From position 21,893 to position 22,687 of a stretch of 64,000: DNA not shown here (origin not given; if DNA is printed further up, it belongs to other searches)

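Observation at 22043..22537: Heptad-perfect coiled-coil membrane protein with 21-nt DNA tandem repeats inside the conserved asd-dapA operon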

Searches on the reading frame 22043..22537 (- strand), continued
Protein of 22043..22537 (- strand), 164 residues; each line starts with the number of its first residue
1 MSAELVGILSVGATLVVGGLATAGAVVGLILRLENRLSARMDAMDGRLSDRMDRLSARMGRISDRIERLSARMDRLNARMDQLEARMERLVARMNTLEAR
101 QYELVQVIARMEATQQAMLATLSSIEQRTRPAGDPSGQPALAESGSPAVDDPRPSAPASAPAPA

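Call 51: search_protein_families(library=pfam, proteins=[P0004, P0016, P0113, P0133, P0216], max_evalue=0.1)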
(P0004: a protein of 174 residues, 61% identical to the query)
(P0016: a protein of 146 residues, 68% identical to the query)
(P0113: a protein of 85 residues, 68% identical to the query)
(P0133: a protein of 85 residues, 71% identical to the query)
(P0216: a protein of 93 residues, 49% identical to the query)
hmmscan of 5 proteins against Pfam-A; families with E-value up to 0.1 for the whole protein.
P0004 (174 aa): 20 families
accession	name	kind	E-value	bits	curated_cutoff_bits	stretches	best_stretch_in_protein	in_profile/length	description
PF10779.14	XhlA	-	1e-05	26.1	34.7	2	69-115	2-48/67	Haemolysin XhlA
PF23991.1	DUF7310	-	4.9e-05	24.2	40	1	41-103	5-76/83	Coiled-coil region of unknown function (DUF7310)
PF07889.17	DUF1664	-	0.00022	21.7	34.6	1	38-106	54-122/124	Protein of unknown function (DUF1664)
PF11932.13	DUF3450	-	0.00045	20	32.6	1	23-135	11-115/241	Protein of unknown function (DUF3450)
PF05377.16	FlaC_arch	-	0.00048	20.9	27.8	1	93-133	1-41/55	Flagella accessory protein C (FlaC)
PF02601.20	Exonuc_VII_L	-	0.00054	20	35.9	1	30-133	142-252/315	Exonuclease VII, large subunit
PF23379.1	DUF7096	-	0.0022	18.3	27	1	93-140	104-151/208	Domain of unknown function (DUF7096)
PF10805.13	DUF2730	-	0.0056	17.2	24.9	1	25-97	17-89/102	Protein of unknown function (DUF2730)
PF16526.10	CLZ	-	0.012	16.5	26.7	0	83-125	15-68/71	C-terminal leucine zipper domain of cyclic nucleotide-gated channels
PF01920.25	Prefoldin_2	-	0.015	15.7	27.6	0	83-120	67-104/106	Prefoldin subunit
PF00261.25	Tropomyosin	-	0.022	14.6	38.6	1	40-112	164-236/242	Tropomyosin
PF16326.10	ABC_tran_CTD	-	0.025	15.2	32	0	100-138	9-49/69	ABC transporter C-terminal domain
PF01519.22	DUF16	-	0.027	15.4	40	0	74-140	44-96/104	Protein of unknown function DUF16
PF12128.14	DUF3584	-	0.028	12.3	31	1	25-130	579-684/1191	Protein of unknown function (DUF3584)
PF03148.19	Tektin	-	0.029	13.6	34.3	1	38-142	239-346/383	Tektin family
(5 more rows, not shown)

P0016 (146 aa): 22 families
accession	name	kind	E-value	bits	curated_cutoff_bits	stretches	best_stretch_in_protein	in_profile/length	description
PF23991.1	DUF7310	-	0.00092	20.1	40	1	39-86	3-52/83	Coiled-coil region of unknown function (DUF7310)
PF05377.16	FlaC_arch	-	0.0026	18.6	27.8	1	65-101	1-37/55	Flagella accessory protein C (FlaC)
PF01519.22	DUF16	-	0.0039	18.1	40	1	49-114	33-98/104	Protein of unknown function DUF16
PF11559.13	ADIP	-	0.0046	17.5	34.3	1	38-111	47-120/151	Afadin- and alpha -actinin-Binding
PF11932.13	DUF3450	-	0.0055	16.5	32.6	1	35-112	15-92/241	Protein of unknown function (DUF3450)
PF00804.31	Syntaxin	-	0.0056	16.9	26.7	1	32-106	27-99/157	Syntaxin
PF06825.17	HSBP1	-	0.0068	16.7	28.6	0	38-68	15-45/51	Heat shock factor binding protein 1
PF02601.20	Exonuc_VII_L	-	0.0069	16.3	35.9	1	31-108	143-221/315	Exonuclease VII, large subunit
PF10779.14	XhlA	-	0.0086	16.7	34.7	1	47-86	8-47/67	Haemolysin XhlA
PF10805.13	DUF2730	-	0.011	16.2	24.9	1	25-106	17-98/102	Protein of unknown function (DUF2730)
PF12072.13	RNase_Y_N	-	0.019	14.8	32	1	41-114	80-152/201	RNase Y N-terminal region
PF07889.17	DUF1664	-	0.026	15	34.6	1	38-100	54-116/124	Protein of unknown function (DUF1664)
PF16740.10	SKA2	-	0.032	14.5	30.1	1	37-109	14-90/110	Spindle and kinetochore-associated protein 2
PF23379.1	DUF7096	-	0.032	14.5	27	1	56-112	95-151/208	Domain of unknown function (DUF7096)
PF01496.24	V_ATPase_I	-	0.032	12.6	30.7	1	44-107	56-119/815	V-type ATPase 116kDa subunit family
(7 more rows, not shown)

P0113 (85 aa): 52 families (the best 25 are shown)
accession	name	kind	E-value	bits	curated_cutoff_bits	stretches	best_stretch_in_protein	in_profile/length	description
PF23991.1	DUF7310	-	4.6e-06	27.5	40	1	33-73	18-64/83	Coiled-coil region of unknown function (DUF7310)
PF04102.17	SlyX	-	2.3e-05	25.4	30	1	38-75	2-39/67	SlyX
PF10779.14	XhlA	-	6.2e-05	23.5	34.7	1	38-74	3-39/67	Haemolysin XhlA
PF16526.10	CLZ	-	0.00021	22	26.7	1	37-67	22-52/71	C-terminal leucine zipper domain of cyclic nucleotide-gated channels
PF05377.16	FlaC_arch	-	0.00038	21.2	27.8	0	40-74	1-35/55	Flagella accessory protein C (FlaC)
PF12795.12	MscS_porin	-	0.00097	19.2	34.4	1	23-85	161-223/238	Mechanosensitive ion channel porin domain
PF09486.15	HrpB7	-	0.001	20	29.7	1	15-76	69-130/157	Bacterial type III secretion protein (HrpB7)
PF11559.13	ADIP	-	0.0012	19.4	34.3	1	27-76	68-117/151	Afadin- and alpha -actinin-Binding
PF08287.16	DASH_Spc19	-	0.0013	19.1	26.3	1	24-71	55-99/155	Spc19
PF06825.17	HSBP1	-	0.0027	17.9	28.6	1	45-65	26-46/51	Heat shock factor binding protein 1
PF16326.10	ABC_tran_CTD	-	0.0032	18.1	32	1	29-66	12-54/69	ABC transporter C-terminal domain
PF00261.25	Tropomyosin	-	0.0036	17.2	38.6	1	20-76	8-64/242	Tropomyosin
PF24555.1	CC4_CEP85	-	0.0038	18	27.3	1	27-80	4-57/85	Centrosomal protein of 85 kDa-like, CC4 coiled-coil domain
PF04108.17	ATG17_like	-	0.0046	16.9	43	1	20-64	111-155/355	Autophagy protein ATG17-like domain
PF10805.13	DUF2730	-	0.0048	17.4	24.9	1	9-74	14-84/102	Protein of unknown function (DUF2730)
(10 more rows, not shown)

P0133 (85 aa): 34 families (the best 25 are shown)
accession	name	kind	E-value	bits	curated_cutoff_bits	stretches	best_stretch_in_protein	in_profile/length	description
PF23991.1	DUF7310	-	5.2e-05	24.1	40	1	45-74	29-58/83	Coiled-coil region of unknown function (DUF7310)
PF07439.16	DUF1515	-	6.8e-05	23.3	22.2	1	25-69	12-56/113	Protein of unknown function (DUF1515)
PF02346.21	Vac_Fusion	-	0.00011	22.2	24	1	19-51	12-44/56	Chordopoxvirus multifunctional envelope protein A27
PF09006.16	Surfac_D-trimer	-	0.00099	19.4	22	0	56-75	2-21/46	Lung surfactant protein D coiled-coil trimerisation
PF04102.17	SlyX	-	0.0027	18.7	30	0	51-82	1-32/67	SlyX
PF10805.13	DUF2730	-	0.0055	17.2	24.9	1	8-73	13-83/102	Protein of unknown function (DUF2730)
PF10779.14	XhlA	-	0.0068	17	34.7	1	35-74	4-39/67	Haemolysin XhlA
PF11471.13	Sugarporin_N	-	0.0071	17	25.7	0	52-63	3-14/31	Maltoporin periplasmic N-terminal extension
PF01442.23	Apolipoprotein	-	0.0076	16.4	90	1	20-64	109-154/190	Apolipoprotein A1/A4/E domain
PF18654.6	LegC3_N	-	0.0095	15.7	25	1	21-66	162-207/297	LegC3 N-terminal coiled-coil domain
PF19111.5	DUF5798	-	0.011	16.4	27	1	19-67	20-67/89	Family of unknown function (DUF5798)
PF12841.12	YvrJ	-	0.012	15.6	29.5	0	50-66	18-34/36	YvrJ protein family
PF16526.10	CLZ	-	0.015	16.1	26.7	1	43-66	28-51/71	C-terminal leucine zipper domain of cyclic nucleotide-gated channels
PF07926.17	TPR_MLP1_2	-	0.019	15.4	36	1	22-72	65-115/129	TPR/MLP1/MLP2-like protein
PF05377.16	FlaC_arch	-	0.02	15.8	27.8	0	54-75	1-22/55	Flagella accessory protein C (FlaC)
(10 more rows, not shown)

P0216 (93 aa): 28 families (the best 25 are shown)
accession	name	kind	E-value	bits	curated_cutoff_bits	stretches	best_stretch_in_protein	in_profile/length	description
PF23991.1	DUF7310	-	9.5e-08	32.9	40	1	54-87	27-60/83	Coiled-coil region of unknown function (DUF7310)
PF16326.10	ABC_tran_CTD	-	3.2e-05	24.5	32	1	57-78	8-29/69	ABC transporter C-terminal domain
PF08663.15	HalX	-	9.1e-05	23.2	23.2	1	40-81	18-59/68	HalX domain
PF06825.17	HSBP1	-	0.00055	20.2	28.6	0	28-51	27-46/51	Heat shock factor binding protein 1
PF10393.14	Matrilin_ccoil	-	0.00062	19.9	26.3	0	50-77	15-42/45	Trimeric coiled-coil oligomerisation domain of matrilin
PF12841.12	YvrJ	-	0.00072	19.5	29.5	0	36-49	18-31/36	YvrJ protein family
PF10779.14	XhlA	-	0.0014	19.2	34.7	0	55-81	9-35/67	Haemolysin XhlA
PF09486.15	HrpB7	-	0.0024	18.7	29.7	1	46-87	86-130/157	Bacterial type III secretion protein (HrpB7)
PF16526.10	CLZ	-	0.0031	18.3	26.7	1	34-77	26-69/71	C-terminal leucine zipper domain of cyclic nucleotide-gated channels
PF04513.17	Baculo_PEP_C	-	0.0038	17.7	38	1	14-83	31-111/140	Baculovirus polyhedron envelope protein, PEP, C terminus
PF17072.10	Spike_torovirin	-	0.0046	15.5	35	1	33-74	917-958/1272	Torovirinae spike glycoprotein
PF05531.17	NPV_P10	-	0.006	17.5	29.8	1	19-81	9-66/75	Nucleopolyhedrovirus P10 protein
PF25392.1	MS_channel_TM1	-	0.016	15.7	27.1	0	11-51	7-47/79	Mechanosensitive ion channel, transmembrane helix 1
PF25443.1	ANG-1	-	0.017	15.7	28.5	1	36-91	25-80/105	ANG-1-like domain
PF01442.23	Apolipoprotein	-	0.017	15.3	90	0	23-62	149-188/190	Apolipoprotein A1/A4/E domain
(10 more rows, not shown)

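Call 52: search_solved_structures(query=A1, max_evalue=0.01)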
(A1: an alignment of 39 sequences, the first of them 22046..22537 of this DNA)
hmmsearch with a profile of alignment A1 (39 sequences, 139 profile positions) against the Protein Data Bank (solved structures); distinct sequences matched with E-value up to 0.01: 2.
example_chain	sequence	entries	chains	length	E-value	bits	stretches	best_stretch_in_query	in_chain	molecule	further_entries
2yo3_A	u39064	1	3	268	0.0044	20.3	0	44-87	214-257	GENERAL CONTROL PROTEIN GCN4, PUTATIVE INNER MEMBRANE PROTEIN, GENERAL CONTROL PROTEIN GCN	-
5apz_A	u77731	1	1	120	0.0078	19.5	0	42-87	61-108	GENERAL CONTROL PROTEIN GCN4, NOR1 TCAR0761, GENERAL CONTROL PROTEIN GCN4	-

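Call 55: list_cluster_members(proteins=[P0113, P0117, P0133, P0167, P0216, P0151, P0164, P0188, P0210, P0215])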
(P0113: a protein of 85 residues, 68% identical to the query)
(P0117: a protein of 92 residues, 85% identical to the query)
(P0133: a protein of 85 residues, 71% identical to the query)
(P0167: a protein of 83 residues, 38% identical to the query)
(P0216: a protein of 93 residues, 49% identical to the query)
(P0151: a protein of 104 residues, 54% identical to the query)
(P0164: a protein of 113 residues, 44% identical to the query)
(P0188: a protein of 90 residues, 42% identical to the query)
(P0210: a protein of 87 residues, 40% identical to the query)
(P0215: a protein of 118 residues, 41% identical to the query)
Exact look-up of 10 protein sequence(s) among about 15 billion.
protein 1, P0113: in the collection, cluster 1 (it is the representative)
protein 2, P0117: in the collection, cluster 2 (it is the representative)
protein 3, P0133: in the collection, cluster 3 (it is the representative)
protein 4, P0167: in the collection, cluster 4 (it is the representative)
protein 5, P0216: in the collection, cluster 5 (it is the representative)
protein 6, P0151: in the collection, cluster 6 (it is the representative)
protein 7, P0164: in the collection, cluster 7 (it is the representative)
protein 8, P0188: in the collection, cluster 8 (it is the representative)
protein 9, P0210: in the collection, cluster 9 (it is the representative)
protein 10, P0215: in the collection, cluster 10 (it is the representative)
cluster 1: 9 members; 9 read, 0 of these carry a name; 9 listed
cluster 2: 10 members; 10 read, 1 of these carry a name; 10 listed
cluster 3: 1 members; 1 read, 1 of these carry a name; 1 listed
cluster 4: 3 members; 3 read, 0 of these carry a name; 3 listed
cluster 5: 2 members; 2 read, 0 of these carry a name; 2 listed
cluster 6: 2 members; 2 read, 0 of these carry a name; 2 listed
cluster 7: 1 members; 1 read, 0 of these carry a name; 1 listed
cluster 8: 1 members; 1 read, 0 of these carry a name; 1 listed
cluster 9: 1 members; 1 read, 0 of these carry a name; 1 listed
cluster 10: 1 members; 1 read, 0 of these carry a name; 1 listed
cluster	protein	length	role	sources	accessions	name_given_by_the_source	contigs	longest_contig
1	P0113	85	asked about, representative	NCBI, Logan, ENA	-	-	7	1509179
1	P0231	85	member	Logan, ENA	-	-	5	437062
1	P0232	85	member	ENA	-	-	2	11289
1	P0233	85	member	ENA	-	-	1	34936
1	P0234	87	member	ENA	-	-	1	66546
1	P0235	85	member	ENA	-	-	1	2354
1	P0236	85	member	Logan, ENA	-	-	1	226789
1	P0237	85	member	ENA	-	-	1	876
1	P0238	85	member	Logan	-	-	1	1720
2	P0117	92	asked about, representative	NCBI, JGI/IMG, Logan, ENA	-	chromosome segregation ATPase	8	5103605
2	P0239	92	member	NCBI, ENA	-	-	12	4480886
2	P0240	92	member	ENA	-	-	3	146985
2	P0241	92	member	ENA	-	-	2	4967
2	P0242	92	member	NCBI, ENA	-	-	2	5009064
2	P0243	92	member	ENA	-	-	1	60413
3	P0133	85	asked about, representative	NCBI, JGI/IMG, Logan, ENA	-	uncharacterized coiled-coil protein SlyX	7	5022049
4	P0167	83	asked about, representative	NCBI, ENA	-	-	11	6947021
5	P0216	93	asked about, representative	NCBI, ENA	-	-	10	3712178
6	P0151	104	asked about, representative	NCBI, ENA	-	-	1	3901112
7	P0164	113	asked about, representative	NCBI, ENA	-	-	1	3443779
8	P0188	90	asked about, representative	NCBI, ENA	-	-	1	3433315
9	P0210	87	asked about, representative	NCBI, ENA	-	-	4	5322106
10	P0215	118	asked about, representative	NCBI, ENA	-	-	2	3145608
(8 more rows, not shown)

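Call 62: find_related_loci(query=A2, collection=viral_contigs, flank=5000)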
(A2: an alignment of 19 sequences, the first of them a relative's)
Query A2 (92 aa) in viral_contigs; peptide patterns used: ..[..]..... (x = any residue, [..] = any of these).
2 stretches matched a pattern, but none encodes a relative of the query by tblastn (E <= 1e-3).

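Call 63: find_related_loci(query=A1, collection=viral_contigs, flank=5000)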
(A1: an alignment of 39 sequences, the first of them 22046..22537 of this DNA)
Query A1 (164 aa) in viral_contigs; peptide patterns used: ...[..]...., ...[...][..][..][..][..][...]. (x = any residue, [..] = any of these).
59 stretches matched a pattern, but none encodes a relative of the query by tblastn (E <= 1e-3).

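Call 64: search_dna_similar(query=window:22046-22537:-, collection=phages, mode=protein, max_evalue=0.001, max_rows=10)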
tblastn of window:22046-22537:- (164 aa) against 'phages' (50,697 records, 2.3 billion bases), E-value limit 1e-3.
No match.

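Call 65: search_dna_similar(query=window:22046-22537:-, collection=plasmids, mode=protein, max_evalue=0.001, max_rows=10)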
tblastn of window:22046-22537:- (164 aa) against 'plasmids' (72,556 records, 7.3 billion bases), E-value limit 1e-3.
Records with a match: 4; places in all: 9; records where one place covers at least 80% of the query: 0.
Best place of each record, by identity: <60% 4.
By first word of the organism name: Thermomicrobium 1; Deferribacter 1; Borrelia 1; Cupriavidus 1.
By predicted mobility (MOB-suite, as given by PLSDB): non-mobilizable 4.
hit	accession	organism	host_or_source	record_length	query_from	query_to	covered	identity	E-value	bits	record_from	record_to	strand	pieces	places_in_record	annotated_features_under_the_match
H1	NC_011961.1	Thermomicrobium roseum DSM 5159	-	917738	37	126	55%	36.6%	4e-8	59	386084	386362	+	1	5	hypothetical protein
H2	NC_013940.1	Deferribacter desulfuricans SSM1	-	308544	40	123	51%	36.3%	1e-7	57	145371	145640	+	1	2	hypothetical protein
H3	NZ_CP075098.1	Borrelia coriaceae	Ornithodoros coriaceus,tick tissue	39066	33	133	62%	27.7%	3e-4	47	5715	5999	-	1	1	apolipoprotein A1/A4/E family protein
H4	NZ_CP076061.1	Cupriavidus sp. EM10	Pure-cultured cell,sewage water sludge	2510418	37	113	47%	28.6%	9e-4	46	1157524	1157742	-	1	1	none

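Call 66: get_annotated_region(hit=H1, flank=3000)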
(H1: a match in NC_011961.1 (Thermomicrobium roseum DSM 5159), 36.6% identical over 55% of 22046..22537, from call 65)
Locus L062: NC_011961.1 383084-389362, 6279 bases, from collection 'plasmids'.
description: Thermomicrobium roseum DSM 5159 plasmid unnamed, complete sequence
organism: Thermomicrobium roseum DSM 5159 (NCBI taxid 309801)
taxonomy: Bacteria; Thermomicrobiota; Thermomicrobia; Thermomicrobiales; Thermomicrobiaceae; Thermomicrobium; Thermomicrobium roseum; Thermomicrobium roseum DSM 5159
host: -; source: -; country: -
typing (MOB-suite, as given by PLSDB): non-mobilizable
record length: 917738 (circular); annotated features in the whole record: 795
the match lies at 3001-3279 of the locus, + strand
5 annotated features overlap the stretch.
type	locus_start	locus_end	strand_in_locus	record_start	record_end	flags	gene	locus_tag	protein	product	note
CDS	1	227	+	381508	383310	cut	-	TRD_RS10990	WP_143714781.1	heme o synthase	GO:0048034 - heme O biosynthetic process [Evidence IEA]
CDS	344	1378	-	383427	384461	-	-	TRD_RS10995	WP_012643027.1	arginine deiminase family protein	-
CDS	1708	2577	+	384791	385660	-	-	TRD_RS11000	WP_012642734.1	histidinol-phosphatase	-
CDS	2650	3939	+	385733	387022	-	-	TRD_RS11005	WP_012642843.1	hypothetical protein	-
CDS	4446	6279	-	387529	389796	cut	-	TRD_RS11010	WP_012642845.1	xanthine dehydrogenase family protein molybdopterin-binding subunit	-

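Call 71: search_protein_families(library=pfam, proteins=[L016:5436-6746:-, L016:4811-5374:-], max_evalue=0.001)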
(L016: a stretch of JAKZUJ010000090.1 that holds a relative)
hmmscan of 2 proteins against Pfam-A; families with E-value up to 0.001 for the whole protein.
L016:5436-6746:- (436 aa): 4 families
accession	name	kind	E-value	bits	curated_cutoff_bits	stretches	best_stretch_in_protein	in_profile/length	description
PF13304.12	AAA_21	-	1.2e-40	140.9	27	1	34-374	1-304/304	AAA domain, putative AbiEii toxin, Type IV TA system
PF13175.12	AAA_15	-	3.1e-14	53.8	32.1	2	3-57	3-48/374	AAA ATPase domain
PF02463.25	SMC_N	-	3.4e-06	27.1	40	1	24-55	15-47/220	RecF/RecN/SMC N terminal domain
PF13476.12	AAA_23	-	4.1e-05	24.7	27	1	6-54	2-41/201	AAA domain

L016:4811-5374:- (187 aa): 1 family
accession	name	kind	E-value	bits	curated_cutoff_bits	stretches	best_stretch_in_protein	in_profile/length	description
PF14103.11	DUF4276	-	1.8e-06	28.7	30.2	1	50-180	58-191/192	Domain of unknown function (DUF4276)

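Call 72: search_protein_families(library=padloc, proteins=[window:22046-22537:-, P0067, L016:5436-6746:-, L016:4811-5374:-], max_evalue=0.001)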
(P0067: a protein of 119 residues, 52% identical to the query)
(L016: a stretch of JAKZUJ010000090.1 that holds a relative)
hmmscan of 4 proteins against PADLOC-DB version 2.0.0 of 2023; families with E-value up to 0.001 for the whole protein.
window:22046-22537:- (164 aa): 4 families
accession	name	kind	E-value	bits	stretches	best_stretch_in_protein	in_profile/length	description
PDLC00025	DruG2|DruG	-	8.6e-06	22.6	1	32-120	341-433/704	Unknown function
PDLC00006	DruC1|DruC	-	0.00013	18.6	1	47-126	165-244/626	Unknown function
PDLC03863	LmuB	-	0.00032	17.5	1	35-116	202-282/610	-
PDLC00580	JetC3|JetC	-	0.00055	16.3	1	43-129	256-342/1068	DUF3584 domain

P0067 (119 aa): 0 families

L016:5436-6746:- (436 aa): 53 families (the best 25 are shown)
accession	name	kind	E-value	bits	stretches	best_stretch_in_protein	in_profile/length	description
PDLC04182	HEC-01A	-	1.5e-186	618.3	1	1-425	2-403/406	-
PDLC04144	HEC-01B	-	3.5e-97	324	1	2-423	2-390/395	-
PDLC04183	HEC-01A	-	2.3e-42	143.5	1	2-422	4-398/402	-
PDLC04178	HEC-01A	-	1.8e-39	134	1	31-426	27-384/399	-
PDLC02980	AriA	-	2.5e-36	124.2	1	34-374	1-304/304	-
PDLC04176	HEC-01A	-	5.8e-33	112.7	2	236-423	186-366/371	-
PDLC04175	HEC-01A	-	1.1e-29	101.6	2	236-423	177-359/363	-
PDLC04180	HEC-01A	-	1.7e-29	101.2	1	30-414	20-363/382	-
PDLC04184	HEC-01A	-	1.2e-28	98.3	2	196-382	201-400/464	-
PDLC04177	HEC-01A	-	3.1e-28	96.9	1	30-417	24-383/393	-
PDLC04181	HEC-01A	-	1.3e-25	87.9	2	33-124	44-135/434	-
PDLC02335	AbiLi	-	2.2e-24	84.1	1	6-398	53-263/326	AbiLi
PDLC04179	HEC-01A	-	3.2e-24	83.8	2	236-417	270-446/459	-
PDLC04135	mad3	-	4.8e-18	63.8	1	2-386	1-339/374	mads_3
PDLC02979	AriA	-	2.7e-17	61.6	2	3-56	3-47/373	-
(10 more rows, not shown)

L016:4811-5374:- (187 aa): 11 families
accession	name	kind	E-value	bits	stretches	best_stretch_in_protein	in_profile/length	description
PDLC04205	HEC-01B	-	1.3e-77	258.3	1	1-182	30-211/213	-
PDLC04206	HEC-01B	-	6.3e-56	187.6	1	3-180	32-212/219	-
PDLC04202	HEC-01B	-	1.4e-34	118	1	27-183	39-200/204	-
PDLC04204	HEC-01B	-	2.6e-24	84.1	1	6-135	37-167/174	-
PDLC04203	HEC-01B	-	6e-20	70.1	1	2-136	28-163/176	-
PDLC04143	HEC-01A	-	2.1e-10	38.6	1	34-106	47-116/190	-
PDLC04194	HEC-01B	-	4.2e-07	27.9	1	47-102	57-109/204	-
PDLC04196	HEC-01B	-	1.7e-06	26.2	1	39-98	59-118/197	-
PDLC04193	HEC-01B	-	1.5e-05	23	1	48-98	53-100/195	-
PDLC04197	HEC-01B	-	7e-05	20.6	1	35-115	41-116/192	-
PDLC04200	HEC-01B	-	0.00036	18.4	0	45-103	72-135/218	-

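Call 75: find_encoding_contigs(protein=P0195, flank=5000, max_places=3)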
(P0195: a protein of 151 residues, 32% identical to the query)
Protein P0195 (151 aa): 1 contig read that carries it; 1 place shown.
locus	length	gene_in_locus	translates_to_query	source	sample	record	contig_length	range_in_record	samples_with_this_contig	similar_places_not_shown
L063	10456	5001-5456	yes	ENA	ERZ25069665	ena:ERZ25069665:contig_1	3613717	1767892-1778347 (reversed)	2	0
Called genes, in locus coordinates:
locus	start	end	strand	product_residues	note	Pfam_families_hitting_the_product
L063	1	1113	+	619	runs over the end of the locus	PF00664:ABC_membrane, PF00005:ABC_tran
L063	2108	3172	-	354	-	PF20796:PDDEXK_13, PF22558:REase-ARP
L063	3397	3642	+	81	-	PF01402:RHH_1 (weak)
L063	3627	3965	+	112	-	PF02452:PemK_toxin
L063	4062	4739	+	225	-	PF02230:Abhydrolase_2, PF00561:Abhydrolase_1 (faint), PF12146:Hydrolase_4 (faint), PF12697:Abhydrolase_6 (weak), PF01738:DLH (weak)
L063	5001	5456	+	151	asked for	PF10805:DUF2730 (faint)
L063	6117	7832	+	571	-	-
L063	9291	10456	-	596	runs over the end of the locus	PF01336:tRNA_anti-codon, PF00152:tRNA-synt_2, PF02938:GAD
